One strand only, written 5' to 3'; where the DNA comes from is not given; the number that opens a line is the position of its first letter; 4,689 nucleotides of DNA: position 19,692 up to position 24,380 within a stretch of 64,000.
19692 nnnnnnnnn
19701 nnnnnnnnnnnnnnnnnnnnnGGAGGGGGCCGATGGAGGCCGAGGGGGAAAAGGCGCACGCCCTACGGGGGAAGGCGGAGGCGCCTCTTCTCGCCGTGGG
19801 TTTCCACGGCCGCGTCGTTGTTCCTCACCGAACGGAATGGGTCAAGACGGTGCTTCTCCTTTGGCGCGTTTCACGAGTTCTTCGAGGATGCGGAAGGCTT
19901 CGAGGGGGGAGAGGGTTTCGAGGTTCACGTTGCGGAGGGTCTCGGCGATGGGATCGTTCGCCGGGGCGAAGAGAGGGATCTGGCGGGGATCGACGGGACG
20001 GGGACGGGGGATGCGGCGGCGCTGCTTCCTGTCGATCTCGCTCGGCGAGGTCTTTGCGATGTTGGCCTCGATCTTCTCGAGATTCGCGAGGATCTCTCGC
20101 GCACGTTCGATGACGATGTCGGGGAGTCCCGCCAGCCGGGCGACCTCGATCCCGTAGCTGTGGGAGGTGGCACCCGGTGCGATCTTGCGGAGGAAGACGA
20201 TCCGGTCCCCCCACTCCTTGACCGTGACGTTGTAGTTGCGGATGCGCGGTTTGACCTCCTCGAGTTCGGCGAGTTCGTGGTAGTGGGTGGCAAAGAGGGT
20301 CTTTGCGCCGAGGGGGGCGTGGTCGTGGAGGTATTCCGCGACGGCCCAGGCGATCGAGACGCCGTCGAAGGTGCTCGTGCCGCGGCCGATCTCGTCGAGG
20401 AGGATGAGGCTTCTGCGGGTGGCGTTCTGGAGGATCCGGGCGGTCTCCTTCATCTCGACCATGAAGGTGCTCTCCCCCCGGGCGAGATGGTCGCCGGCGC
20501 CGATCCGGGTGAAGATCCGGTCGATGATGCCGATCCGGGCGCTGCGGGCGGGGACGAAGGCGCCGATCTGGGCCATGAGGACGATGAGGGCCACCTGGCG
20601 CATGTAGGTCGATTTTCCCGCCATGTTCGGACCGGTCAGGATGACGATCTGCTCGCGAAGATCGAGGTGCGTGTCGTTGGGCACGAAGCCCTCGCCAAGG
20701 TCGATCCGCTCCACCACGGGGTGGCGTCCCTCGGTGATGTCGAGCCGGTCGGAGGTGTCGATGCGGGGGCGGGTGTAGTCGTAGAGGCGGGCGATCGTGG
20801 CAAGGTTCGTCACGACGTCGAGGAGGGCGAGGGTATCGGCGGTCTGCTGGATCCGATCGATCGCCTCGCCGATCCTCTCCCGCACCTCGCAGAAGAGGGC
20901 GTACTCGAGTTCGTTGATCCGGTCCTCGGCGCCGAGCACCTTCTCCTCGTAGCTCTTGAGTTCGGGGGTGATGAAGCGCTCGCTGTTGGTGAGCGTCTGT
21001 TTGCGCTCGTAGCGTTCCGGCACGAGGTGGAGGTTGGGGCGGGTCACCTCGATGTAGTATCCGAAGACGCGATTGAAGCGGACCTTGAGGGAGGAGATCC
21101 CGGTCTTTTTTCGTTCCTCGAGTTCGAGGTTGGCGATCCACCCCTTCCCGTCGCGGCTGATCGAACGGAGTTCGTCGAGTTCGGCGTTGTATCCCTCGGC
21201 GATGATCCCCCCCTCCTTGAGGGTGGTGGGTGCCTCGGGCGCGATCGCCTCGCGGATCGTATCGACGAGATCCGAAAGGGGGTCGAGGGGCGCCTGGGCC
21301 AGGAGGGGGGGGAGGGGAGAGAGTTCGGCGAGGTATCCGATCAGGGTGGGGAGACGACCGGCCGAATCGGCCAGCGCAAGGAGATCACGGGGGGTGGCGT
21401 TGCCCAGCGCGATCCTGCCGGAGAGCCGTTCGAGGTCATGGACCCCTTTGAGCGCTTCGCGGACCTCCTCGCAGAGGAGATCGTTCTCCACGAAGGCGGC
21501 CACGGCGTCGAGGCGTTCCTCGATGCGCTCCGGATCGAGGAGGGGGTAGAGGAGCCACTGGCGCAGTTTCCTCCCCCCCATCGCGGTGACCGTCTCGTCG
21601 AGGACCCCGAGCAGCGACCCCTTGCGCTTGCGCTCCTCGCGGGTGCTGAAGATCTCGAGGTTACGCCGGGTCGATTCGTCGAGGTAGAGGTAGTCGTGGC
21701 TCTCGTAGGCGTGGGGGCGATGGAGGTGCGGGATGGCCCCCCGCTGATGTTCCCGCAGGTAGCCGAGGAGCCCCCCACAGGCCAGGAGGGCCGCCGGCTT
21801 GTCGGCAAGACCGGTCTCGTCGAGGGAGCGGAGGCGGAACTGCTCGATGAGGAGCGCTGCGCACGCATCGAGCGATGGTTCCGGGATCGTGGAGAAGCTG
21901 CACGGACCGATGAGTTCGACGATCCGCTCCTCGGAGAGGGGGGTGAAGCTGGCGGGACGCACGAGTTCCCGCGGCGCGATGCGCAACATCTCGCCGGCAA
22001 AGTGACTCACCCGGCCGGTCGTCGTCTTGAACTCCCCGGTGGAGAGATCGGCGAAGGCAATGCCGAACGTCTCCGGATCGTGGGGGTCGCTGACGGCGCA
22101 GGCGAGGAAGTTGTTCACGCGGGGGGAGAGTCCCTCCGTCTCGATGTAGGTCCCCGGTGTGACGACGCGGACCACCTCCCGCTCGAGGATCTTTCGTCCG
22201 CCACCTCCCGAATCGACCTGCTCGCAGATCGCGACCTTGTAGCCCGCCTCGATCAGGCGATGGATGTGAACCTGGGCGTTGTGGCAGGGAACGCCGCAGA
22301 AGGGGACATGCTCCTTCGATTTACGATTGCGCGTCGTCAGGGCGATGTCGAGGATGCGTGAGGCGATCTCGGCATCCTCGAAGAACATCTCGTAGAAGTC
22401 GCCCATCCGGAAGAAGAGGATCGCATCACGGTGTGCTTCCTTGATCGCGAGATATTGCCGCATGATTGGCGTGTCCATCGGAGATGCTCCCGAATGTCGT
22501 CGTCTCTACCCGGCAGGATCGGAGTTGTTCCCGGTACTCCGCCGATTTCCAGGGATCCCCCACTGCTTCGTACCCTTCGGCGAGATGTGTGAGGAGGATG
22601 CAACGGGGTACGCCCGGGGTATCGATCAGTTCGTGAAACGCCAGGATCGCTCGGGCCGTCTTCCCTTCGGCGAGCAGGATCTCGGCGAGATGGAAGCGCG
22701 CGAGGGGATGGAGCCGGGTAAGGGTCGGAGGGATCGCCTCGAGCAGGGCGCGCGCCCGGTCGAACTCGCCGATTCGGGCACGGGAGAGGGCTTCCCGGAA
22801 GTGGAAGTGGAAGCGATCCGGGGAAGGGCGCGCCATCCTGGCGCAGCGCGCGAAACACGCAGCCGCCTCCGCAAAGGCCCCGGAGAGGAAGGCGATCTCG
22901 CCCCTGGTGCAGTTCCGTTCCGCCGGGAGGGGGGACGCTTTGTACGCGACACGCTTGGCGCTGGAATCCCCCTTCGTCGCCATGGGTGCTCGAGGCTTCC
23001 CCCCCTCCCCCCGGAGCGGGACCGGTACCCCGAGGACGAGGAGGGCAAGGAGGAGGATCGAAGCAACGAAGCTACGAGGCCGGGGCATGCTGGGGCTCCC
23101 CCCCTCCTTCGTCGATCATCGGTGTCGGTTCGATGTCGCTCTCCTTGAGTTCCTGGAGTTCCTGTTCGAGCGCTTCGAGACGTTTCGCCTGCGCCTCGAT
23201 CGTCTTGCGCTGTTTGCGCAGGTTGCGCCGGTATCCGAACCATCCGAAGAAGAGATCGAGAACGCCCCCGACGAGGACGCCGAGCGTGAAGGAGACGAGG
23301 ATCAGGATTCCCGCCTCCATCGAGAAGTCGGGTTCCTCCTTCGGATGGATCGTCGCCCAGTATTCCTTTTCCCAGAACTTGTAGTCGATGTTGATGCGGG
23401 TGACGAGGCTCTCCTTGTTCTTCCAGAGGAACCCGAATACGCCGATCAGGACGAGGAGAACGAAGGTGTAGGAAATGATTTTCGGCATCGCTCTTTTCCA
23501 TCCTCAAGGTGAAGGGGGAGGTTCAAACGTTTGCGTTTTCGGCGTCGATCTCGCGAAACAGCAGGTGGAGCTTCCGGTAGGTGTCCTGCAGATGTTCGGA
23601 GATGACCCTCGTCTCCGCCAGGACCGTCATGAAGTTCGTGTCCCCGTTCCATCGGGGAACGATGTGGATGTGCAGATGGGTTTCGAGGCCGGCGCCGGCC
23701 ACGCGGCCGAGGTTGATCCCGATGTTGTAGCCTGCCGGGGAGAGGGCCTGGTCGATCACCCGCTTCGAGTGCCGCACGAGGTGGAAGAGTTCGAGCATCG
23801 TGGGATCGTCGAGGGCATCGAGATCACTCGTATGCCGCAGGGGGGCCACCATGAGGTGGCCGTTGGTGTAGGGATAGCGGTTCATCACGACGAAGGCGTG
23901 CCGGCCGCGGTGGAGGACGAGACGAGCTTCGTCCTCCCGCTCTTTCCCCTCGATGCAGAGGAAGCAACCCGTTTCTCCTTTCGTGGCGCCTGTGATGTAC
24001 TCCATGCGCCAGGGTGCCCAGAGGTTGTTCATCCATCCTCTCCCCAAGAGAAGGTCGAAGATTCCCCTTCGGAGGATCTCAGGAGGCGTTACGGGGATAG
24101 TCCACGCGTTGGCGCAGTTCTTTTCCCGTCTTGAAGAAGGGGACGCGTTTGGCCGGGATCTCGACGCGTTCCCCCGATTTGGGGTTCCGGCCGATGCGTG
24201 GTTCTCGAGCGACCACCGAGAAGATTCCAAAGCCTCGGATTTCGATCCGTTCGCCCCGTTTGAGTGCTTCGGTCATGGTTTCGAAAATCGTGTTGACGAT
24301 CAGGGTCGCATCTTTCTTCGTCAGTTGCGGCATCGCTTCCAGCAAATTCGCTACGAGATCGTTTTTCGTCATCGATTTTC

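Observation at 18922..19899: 814 bp islet inserted at the 3' end of mutS, bounded by 82 bp direct repeats that duplicate the mutS terminus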

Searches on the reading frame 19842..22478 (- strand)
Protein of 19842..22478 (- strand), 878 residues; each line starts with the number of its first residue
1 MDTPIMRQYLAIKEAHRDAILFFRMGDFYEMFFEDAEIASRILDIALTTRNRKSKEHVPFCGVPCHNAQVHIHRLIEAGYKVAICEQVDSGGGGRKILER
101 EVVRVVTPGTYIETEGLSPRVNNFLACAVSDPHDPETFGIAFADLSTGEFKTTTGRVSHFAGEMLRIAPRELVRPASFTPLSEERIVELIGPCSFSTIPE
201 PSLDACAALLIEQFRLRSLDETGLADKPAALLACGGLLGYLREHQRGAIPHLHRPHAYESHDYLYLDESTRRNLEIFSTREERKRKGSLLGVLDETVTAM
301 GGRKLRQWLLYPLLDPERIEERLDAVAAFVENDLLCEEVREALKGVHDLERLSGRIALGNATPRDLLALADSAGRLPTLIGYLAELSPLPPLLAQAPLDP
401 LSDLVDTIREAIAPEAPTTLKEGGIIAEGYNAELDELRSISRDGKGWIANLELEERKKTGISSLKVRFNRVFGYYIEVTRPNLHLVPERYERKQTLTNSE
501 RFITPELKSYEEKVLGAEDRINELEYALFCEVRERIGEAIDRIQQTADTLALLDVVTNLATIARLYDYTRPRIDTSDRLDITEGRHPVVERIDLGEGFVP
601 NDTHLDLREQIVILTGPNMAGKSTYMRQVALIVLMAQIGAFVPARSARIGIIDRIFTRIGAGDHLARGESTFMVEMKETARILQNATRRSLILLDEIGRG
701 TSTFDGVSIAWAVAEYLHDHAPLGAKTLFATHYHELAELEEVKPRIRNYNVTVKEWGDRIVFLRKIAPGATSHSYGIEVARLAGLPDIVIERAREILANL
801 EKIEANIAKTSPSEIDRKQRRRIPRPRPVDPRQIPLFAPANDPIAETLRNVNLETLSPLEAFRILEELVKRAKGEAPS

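Call 5: search_protein_families(library=pfam, proteins=[window:19842-22478:-], max_evalue=0.1)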
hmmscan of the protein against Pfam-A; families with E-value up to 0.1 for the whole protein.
window:19842-22478:- (878 aa): 7 families
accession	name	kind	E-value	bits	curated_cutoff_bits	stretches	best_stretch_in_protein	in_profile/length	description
PF00488.27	MutS_V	-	6.8e-86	287.5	30.2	1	612-801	1-188/188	MutS domain V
PF05192.23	MutS_III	-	6.6e-55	186.9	34.1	1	269-560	1-194/194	MutS domain III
PF01624.25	MutS_I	-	3.2e-42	143.8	20.6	1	3-114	1-112/113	MutS domain I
PF05190.23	MutS_IV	-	5.2e-32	110.4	22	1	429-520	1-92/92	MutS family domain IV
PF05188.22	MutS_II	-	1e-17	65.2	25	1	123-252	1-132/133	MutS domain II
PF13173.12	AAA_14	-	0.021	15.3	27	0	609-645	2-28/129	AAA domain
PF13514.12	AAA_27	-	0.086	12.9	22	0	602-629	16-46/206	AAA domain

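Call 8: find_encoding_contigs(protein=window:19842-22478:-, flank=6000, max_places=10)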
Protein window:19842-22478:- (878 aa): no gene with exactly this product is on record in the collection.

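Call 9: find_related_loci(query=window:19842-22478:-, collection=genome_contigs, flank=6000)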
Query window:19842-22478:- (878 aa) in genome_contigs; peptide patterns used: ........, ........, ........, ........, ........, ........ (x = any residue, [..] = any of these).
600 stretches matched a pattern (row limit reached: there are more); 599 encode a relative of the query (tblastn E <= 1e-3); the best 80 are kept; 80 distinct loci.
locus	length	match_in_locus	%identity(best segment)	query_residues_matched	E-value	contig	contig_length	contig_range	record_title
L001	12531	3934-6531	54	3-872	0e+0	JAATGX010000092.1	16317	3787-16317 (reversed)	MAG: Desulfuromonadales bacterium isolate bin_92 k141_3127827, whole genome shotgun sequence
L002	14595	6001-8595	53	3-872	0e+0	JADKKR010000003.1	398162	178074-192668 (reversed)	MAG: Geobacteraceae bacterium isolate Viby_18-Q3-R106-67_BAT3C.94 tig00000284-10-3987410, whole genome shotgun sequence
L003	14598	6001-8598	55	3-872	0e+0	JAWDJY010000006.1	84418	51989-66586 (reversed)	MAG: Geobacteraceae bacterium isolate SKOL NODE_12_length_84418_cov_4.097282, whole genome shotgun sequence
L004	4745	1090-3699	51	3-875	0e+0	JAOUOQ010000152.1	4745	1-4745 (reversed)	MAG: Candidatus Aminicenantes bacterium isolate 8_1_Oct_SF_Bin20 8_1_Oct_SF_Bin20_scaffold_22504_c1, whole genome shotgu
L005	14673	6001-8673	50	3-868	0e+0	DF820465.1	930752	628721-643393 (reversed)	Bacterium UASB270 DNA, scaffold: UASB270_scaffold_3, whole genome shotgun sequence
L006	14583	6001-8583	51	3-875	0e+0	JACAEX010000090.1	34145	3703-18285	MAG: Syntrophaceae bacterium isolate L.E.D.62 k119_1620861, whole genome shotgun sequence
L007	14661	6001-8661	50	2-870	0e+0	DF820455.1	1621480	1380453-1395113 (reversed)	Bacterium UASB14 DNA, scaffold: UASB14_scaffold_1, whole genome shotgun sequence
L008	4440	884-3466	50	3-875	0e+0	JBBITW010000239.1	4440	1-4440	MAG: Deltaproteobacteria bacterium isolate RSS170216_bin_405 NODE_17637_length_4440_cov_7.319042, whole genome shotgun s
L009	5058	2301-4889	50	3-875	0e+0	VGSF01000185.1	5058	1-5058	MAG: Deltaproteobacteria bacterium isolate K_DeepCast_150m_m1_110 K_DeepCast_150m_m1_110_Ga0194126_10035492, whole genom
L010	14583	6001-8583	51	3-875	0e+0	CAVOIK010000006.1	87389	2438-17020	MAG: uncultured delta proteobacterium isolate MFD10007.bin.2.135 genome assembly, contig: contig_17868, whole genome sho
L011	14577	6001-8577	51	3-865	0e+0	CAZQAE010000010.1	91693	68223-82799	MAG TPA_asm: uncultured bacterium isolate SRP191223_co1_360 genome assembly, contig: NODE_92_length_91693_cov_7.204522,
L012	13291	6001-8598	49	3-873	0e+0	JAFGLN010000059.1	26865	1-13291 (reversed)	MAG: Deltaproteobacteria bacterium isolate Zod_Metabat.402 k87_5715645, whole genome shotgun sequence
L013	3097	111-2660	50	3-857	0e+0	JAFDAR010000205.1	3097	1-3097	MAG: Deltaproteobacteria bacterium isolate AB_3033_Bin_75 AB_3033_Bin_75_scaffold_79418, whole genome shotgun sequence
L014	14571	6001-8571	50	3-868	0e+0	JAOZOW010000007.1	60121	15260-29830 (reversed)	MAG: Deltaproteobacteria bacterium isolate GMC4.metabat2.101 GMC4_192_length_60121_cov_18.512153, whole genome shotgun s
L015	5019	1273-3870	48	3-874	0e+0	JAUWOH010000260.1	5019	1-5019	MAG: Desulfobacteraceae bacterium isolate CSMAG_2445 CSMAG_2445_k141_506891_length_5019_cov_12.3583, whole genome shotgu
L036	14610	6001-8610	49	3-871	0e+0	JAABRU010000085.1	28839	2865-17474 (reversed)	MAG: Desulfobacteraceae bacterium isolate S08.Bin136 Scaffold_868, whole genome shotgun sequence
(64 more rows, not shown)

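Call 10: find_homologous_proteins(query=window:19842-22478:-, max_evalue=1e-100)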
Query window:19842-22478:- (878 aa): 7997 proteins with E <= 1e-100 among 8000 candidates; the best 120 are listed.
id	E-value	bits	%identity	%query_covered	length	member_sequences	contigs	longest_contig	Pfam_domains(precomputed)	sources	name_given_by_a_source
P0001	0.0e+0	1965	100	100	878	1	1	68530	PF01624.26,PF05192.24,PF05188.24,PF05190.24,PF00488.28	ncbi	-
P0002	6.1e-291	986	55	99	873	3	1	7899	PF01624.26,PF05192.24,PF05188.24,PF05190.24,PF00488.28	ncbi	-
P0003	1.5e-290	984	54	99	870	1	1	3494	PF01624.26,PF05192.24,PF05188.24,PF05190.24,PF00488.28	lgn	-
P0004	5.9e-290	982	55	99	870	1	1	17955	PF01624.26,PF05192.24,PF05188.24,PF05190.24,PF00488.28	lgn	-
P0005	1.9e-289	981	55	99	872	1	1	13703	PF01624.26,PF05192.24,PF05188.24,PF05190.24,PF00488.28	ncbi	-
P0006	2.2e-289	981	54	99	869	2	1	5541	PF01624.26,PF05192.24,PF05188.24,PF05190.24,PF00488.28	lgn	-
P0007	4.1e-289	980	54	99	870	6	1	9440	PF01624.26,PF05192.24,PF05188.24,PF05190.24,PF00488.28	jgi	jgi:DNA mismatch repair protein MutS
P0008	5.6e-289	979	54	99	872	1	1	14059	PF01624.26,PF05192.24,PF05188.24,PF05190.24,PF00488.28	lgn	-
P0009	1.1e-288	978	53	98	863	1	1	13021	PF01624.26,PF05192.24,PF05188.24,PF05190.24,PF00488.28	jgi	-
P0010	2.0e-288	977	55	99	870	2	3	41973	PF01624.26,PF05192.24,PF05188.24,PF05190.24,PF00488.28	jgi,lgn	jgi:DNA mismatch repair protein MutS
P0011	2.3e-288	977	55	99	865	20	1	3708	PF01624.26,PF05192.24,PF05188.24,PF05190.24,PF00488.28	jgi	jgi:DNA mismatch repair protein MutS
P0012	2.3e-288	977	55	98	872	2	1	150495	PF01624.26,PF05192.24,PF05188.24,PF05190.24,PF00488.28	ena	-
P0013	2.7e-288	977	54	99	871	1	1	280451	PF01624.26,PF05192.24,PF05188.24,PF05190.24,PF00488.28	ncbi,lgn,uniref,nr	ncbi:DNA mismatch repair protein MutS [Geothermobacter ehrlichii]|uniref:DNA mismatch repair protein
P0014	3.4e-288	977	54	99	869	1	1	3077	PF01624.26,PF05192.24,PF05188.24,PF05190.24,PF00488.28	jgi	-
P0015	5.6e-288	976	54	99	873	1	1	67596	PF01624.26,PF05192.24,PF05188.24,PF05190.24,PF00488.28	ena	-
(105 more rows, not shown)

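Call 13: find_encoding_contigs(protein=P0001, flank=6000, max_places=6)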
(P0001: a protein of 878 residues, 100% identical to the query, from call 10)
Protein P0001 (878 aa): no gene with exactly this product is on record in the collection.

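Call 54: find_homologous_proteins(query=L036:708-1790:+, max_evalue=1e-60)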
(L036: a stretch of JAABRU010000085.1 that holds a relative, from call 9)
Query L036:708-1790:+ (360 aa): 3033 proteins with E <= 1e-60 among 8000 candidates; the best 120 are listed.
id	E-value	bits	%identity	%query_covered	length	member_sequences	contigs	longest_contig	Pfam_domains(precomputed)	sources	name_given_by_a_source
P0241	9.8e-234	793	98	100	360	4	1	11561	PF00155.28,PF00266.26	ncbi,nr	ncbi:MAG: alanine--glyoxylate aminotransferase family protein [Desulfococcaceae bacterium]|nr:alanin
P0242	3.8e-199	679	81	100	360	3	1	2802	PF00266.26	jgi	-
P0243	3.5e-192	656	81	98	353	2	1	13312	PF00155.28,PF00266.26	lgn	-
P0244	1.7e-191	654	79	100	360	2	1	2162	PF00266.26,PF01041.24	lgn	-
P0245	7.2e-191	652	80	98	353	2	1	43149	PF00155.28,PF00266.26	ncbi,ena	-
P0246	2.8e-190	650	79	100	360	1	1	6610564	PF00155.28,PF00266.26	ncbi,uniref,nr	ncbi:alanine--glyoxylate aminotransferase family prot ein [Desulfonema ishimotonii]|uniref:Alanine--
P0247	7.7e-185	632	76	100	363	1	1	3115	PF00155.28,PF00266.26,PF01041.24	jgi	-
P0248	1.4e-176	605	75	98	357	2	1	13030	PF00155.28,PF00266.26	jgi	jgi:aspartate aminotransferase-like enzyme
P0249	2.2e-175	601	75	97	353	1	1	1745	PF00266.26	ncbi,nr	ncbi:aminotransferase class V-fold PLP-dependent enzyme, partial [Desulfobacterales bacterium HSG17]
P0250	2.1e-174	598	71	100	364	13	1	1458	PF00266.26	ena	-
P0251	2.8e-172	591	69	100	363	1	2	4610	PF00266.26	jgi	jgi:aspartate aminotransferase-like enzyme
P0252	4.4e-171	587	70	100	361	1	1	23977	PF00155.28,PF00266.26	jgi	jgi:aspartate aminotransferase-like enzyme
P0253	2.7e-170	584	70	100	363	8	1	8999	PF00266.26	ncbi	-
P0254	1.0e-168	579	69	100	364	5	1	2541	PF00155.28,PF00266.26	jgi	jgi:aspartate aminotransferase-like enzyme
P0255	2.7e-168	578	69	99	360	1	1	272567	PF00155.28,PF00266.26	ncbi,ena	-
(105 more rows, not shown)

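Call 56: find_encoding_contigs(protein=P0241, flank=6000, max_places=6)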
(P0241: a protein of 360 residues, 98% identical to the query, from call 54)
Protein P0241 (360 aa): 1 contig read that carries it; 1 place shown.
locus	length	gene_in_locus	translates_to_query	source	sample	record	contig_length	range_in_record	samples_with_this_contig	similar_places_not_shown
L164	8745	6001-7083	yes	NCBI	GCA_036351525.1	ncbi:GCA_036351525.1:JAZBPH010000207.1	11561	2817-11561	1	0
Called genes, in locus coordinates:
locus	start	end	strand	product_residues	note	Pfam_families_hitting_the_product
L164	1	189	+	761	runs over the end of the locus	PF04773:FecR, PF09136:Glucodextran_B, PF19077:Big_13 (faint)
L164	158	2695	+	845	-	PF00512:HisKA, PF02518:HATPase_c, PF00072:Response_reg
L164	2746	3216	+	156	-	PF01243:PNPOx_N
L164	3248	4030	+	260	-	PF08443:RimK, PF02955:GSH-S_ATP (weak), PF14398:ATPgrasp_YheCD (faint)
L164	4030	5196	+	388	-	PF01966:HD (weak), PF13286:HD_assoc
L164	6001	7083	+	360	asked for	PF00266:Aminotran_5, PF00155:Aminotran_1_2 (weak)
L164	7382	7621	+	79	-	-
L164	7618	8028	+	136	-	PF01850:PIN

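Call 57: find_encoding_contigs(protein=P0245, flank=5000, max_places=4)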
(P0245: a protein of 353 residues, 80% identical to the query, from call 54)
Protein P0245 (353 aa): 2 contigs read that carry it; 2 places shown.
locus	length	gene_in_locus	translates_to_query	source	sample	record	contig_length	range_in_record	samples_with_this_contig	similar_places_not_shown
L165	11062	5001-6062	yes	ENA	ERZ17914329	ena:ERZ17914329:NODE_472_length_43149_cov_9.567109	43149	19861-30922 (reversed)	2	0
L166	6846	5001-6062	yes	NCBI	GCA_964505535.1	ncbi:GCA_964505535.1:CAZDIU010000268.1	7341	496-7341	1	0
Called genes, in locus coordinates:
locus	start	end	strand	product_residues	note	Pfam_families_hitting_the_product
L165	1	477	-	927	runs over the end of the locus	PF05226:CHASE2, PF00512:HisKA, PF02518:HATPase_c, PF00072:Response_reg (weak)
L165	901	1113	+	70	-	-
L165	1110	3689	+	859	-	PF00989:PAS, PF08448:PAS_4 (weak), PF13426:PAS_9, PF00512:HisKA, PF02518:HATPase_c, PF00072:Response_reg, PF01627:Hpt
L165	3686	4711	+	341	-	PF00072:Response_reg, PF13487:HD_5, PF01966:HD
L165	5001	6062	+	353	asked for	PF00155:Aminotran_1_2 (weak), PF00266:Aminotran_5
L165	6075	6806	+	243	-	PF27030:AbpE_bact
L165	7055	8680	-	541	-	PF02310:B12-binding, PF04055:Radical_SAM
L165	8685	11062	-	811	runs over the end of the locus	PF18348:SH3_16 (faint), PF06347:SH3_4 (weak), PF08239:SH3_3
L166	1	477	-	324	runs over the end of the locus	?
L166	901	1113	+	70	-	-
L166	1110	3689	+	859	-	PF00989:PAS, PF08448:PAS_4 (weak), PF13426:PAS_9, PF00512:HisKA, PF02518:HATPase_c, PF00072:Response_reg, PF01627:Hpt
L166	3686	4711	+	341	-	PF00072:Response_reg, PF13487:HD_5, PF01966:HD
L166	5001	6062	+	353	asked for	PF00155:Aminotran_1_2 (weak), PF00266:Aminotran_5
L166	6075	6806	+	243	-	PF27030:AbpE_bact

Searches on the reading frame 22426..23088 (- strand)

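Call 63: search_protein_families(library=pfam, proteins=[window:22426-23088:-], max_evalue=0.00001)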
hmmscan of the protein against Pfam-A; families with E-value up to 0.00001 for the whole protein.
window:22426-23088:- (220 aa): 2 families
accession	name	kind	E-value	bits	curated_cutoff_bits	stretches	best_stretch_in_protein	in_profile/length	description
PF07719.23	TPR_2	-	6.8e-07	29.4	27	0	59-85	4-30/34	Tetratricopeptide repeat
PF13432.12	TPR_16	-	4e-06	27.6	32.7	0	98-154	2-57/65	Tetratricopeptide repeat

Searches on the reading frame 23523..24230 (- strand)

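Call 63: search_protein_families(library=pfam, proteins=[window:23523-24230:-], max_evalue=0.00001)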
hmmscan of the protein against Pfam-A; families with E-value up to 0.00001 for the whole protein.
window:23523-24230:- (235 aa): 1 family
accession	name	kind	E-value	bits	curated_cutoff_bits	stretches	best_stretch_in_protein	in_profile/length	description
PF01230.28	HIT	-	8.9e-12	45.9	21.5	1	108-193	11-95/98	HIT domain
